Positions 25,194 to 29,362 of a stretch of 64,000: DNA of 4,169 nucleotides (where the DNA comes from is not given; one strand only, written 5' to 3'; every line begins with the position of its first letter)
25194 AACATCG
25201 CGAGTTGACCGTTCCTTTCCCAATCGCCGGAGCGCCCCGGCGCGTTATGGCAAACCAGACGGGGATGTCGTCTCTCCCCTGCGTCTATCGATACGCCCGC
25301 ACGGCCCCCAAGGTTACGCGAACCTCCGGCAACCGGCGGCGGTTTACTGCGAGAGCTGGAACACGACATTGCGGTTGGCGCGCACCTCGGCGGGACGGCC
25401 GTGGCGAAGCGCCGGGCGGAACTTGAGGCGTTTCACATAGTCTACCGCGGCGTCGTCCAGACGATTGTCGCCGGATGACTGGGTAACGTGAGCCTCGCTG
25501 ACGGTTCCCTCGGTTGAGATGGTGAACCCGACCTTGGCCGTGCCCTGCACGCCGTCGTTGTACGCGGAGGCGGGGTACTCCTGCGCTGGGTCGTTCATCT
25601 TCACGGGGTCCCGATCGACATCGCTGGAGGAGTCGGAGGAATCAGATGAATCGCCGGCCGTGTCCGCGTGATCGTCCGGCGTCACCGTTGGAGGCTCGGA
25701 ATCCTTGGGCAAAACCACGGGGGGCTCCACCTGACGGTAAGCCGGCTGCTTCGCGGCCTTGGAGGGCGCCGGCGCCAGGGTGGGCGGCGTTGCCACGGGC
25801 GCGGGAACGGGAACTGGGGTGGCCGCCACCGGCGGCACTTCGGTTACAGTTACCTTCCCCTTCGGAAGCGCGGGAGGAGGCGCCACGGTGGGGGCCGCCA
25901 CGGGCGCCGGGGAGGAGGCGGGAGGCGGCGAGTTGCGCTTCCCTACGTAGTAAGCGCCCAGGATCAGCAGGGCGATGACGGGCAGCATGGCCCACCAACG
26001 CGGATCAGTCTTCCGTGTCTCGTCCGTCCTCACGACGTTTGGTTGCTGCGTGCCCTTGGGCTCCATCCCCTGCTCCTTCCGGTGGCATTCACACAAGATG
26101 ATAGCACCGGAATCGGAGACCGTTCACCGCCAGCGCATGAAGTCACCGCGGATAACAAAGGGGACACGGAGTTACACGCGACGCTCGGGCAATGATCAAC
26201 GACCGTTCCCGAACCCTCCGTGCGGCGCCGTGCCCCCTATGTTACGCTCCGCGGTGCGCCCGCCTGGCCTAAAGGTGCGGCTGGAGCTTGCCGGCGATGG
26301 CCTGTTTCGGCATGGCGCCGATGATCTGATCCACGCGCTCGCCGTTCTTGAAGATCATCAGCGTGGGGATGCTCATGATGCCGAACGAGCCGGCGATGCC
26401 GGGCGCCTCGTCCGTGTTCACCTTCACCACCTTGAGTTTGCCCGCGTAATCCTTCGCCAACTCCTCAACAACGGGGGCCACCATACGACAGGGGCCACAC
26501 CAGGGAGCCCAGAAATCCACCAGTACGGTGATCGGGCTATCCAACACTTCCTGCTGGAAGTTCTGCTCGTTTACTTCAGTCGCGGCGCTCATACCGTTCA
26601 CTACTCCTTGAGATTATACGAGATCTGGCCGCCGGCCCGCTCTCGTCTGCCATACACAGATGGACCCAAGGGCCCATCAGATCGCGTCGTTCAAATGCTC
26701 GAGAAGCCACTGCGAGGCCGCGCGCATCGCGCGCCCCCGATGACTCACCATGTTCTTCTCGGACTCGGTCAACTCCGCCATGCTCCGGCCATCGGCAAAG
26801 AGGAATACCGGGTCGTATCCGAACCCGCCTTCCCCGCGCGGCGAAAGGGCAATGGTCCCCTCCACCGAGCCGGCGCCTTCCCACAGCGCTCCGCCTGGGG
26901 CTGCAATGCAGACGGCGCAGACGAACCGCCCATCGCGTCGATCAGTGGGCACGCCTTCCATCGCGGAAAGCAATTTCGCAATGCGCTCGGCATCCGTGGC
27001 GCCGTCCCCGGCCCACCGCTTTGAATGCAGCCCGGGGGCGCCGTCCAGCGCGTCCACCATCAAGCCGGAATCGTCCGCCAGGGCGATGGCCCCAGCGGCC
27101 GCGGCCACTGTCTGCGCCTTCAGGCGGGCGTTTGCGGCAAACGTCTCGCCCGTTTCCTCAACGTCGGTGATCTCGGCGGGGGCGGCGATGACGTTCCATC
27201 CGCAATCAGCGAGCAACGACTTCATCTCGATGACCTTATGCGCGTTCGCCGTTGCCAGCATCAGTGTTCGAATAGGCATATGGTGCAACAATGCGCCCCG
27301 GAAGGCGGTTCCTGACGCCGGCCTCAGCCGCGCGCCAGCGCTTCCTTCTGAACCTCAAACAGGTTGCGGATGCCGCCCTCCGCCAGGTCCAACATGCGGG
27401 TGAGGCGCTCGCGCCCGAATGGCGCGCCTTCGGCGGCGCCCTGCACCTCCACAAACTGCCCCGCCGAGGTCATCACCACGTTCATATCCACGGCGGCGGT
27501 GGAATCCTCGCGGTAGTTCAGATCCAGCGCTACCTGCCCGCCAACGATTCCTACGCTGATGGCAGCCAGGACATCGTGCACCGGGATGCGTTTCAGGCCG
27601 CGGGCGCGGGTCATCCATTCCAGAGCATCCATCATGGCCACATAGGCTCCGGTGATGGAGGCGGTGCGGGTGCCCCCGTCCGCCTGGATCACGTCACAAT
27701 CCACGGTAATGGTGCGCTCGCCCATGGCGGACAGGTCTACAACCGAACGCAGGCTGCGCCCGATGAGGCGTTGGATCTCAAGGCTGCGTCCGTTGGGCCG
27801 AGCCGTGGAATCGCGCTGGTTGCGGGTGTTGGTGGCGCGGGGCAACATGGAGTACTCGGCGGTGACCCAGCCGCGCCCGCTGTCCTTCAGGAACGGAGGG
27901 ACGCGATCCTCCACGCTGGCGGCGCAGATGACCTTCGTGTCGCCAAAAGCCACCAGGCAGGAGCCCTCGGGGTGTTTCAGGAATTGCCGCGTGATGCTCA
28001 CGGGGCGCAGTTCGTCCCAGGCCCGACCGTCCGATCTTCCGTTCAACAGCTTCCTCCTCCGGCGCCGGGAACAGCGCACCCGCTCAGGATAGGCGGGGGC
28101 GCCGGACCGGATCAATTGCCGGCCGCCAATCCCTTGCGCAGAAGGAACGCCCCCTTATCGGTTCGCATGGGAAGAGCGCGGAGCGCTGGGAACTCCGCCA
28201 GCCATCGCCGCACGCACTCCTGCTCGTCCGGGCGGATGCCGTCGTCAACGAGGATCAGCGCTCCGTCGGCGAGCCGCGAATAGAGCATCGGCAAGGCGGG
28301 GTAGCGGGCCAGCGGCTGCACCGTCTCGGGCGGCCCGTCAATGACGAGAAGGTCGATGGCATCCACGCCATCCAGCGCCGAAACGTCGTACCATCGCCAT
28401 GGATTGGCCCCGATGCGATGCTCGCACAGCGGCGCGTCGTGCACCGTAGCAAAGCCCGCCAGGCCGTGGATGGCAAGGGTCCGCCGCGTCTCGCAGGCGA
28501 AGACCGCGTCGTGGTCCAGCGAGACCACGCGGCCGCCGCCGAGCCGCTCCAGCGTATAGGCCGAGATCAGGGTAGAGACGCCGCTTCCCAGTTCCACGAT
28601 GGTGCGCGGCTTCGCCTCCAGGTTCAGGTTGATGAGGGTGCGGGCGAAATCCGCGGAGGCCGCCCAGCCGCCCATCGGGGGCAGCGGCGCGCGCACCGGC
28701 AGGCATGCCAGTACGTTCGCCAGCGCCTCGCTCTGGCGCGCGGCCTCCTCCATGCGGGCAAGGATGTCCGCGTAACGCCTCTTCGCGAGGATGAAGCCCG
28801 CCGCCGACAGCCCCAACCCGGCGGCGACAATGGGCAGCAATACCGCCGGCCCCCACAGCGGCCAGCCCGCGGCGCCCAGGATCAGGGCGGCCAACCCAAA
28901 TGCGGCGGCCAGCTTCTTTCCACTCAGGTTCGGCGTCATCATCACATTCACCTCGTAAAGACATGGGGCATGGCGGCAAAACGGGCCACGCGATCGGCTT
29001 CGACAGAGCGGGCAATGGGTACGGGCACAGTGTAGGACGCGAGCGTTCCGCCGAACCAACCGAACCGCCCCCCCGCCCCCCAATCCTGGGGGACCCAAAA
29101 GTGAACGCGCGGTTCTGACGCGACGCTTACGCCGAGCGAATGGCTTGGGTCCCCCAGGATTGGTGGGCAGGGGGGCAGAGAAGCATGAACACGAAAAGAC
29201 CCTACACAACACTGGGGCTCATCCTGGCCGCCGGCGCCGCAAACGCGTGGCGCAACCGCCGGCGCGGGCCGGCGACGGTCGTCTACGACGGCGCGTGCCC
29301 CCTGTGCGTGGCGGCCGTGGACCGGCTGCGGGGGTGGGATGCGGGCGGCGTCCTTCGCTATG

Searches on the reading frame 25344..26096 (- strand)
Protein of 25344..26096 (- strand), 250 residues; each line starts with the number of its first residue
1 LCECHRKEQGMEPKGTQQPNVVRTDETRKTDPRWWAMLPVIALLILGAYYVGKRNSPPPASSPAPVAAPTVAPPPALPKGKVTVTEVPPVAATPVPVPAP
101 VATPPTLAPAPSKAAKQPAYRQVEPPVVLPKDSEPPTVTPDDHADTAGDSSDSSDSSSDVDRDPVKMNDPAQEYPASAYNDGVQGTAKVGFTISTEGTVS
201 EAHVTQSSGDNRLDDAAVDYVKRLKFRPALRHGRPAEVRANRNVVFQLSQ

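Call 81: search_protein_families(library=pfam, proteins=[window:25344-26096:-], max_evalue=0.0001)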
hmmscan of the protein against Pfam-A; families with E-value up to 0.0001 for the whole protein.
window:25344-26096:- (250 aa): 2 families
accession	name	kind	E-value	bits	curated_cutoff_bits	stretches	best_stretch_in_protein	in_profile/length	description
PF03544.19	TonB_C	-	1.8e-18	67.2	24.6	1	171-248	2-79/79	Gram-negative bacterial TonB protein C-terminal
PF13103.11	TonB_2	-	7.7e-05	23.2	22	0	183-231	24-72/85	TonB C terminal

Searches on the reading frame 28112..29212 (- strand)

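Call 81: search_protein_families(library=pfam, proteins=[window:28112-29212:-], max_evalue=0.0001)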
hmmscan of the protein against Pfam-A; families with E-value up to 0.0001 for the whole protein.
window:28112-29212:- (366 aa): 1 family
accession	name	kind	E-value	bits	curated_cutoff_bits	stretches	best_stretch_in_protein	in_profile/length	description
PF13578.12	Methyltransf_24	-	2.7e-09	38.3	26.3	1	206-324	1-104/105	Methyltransferase domain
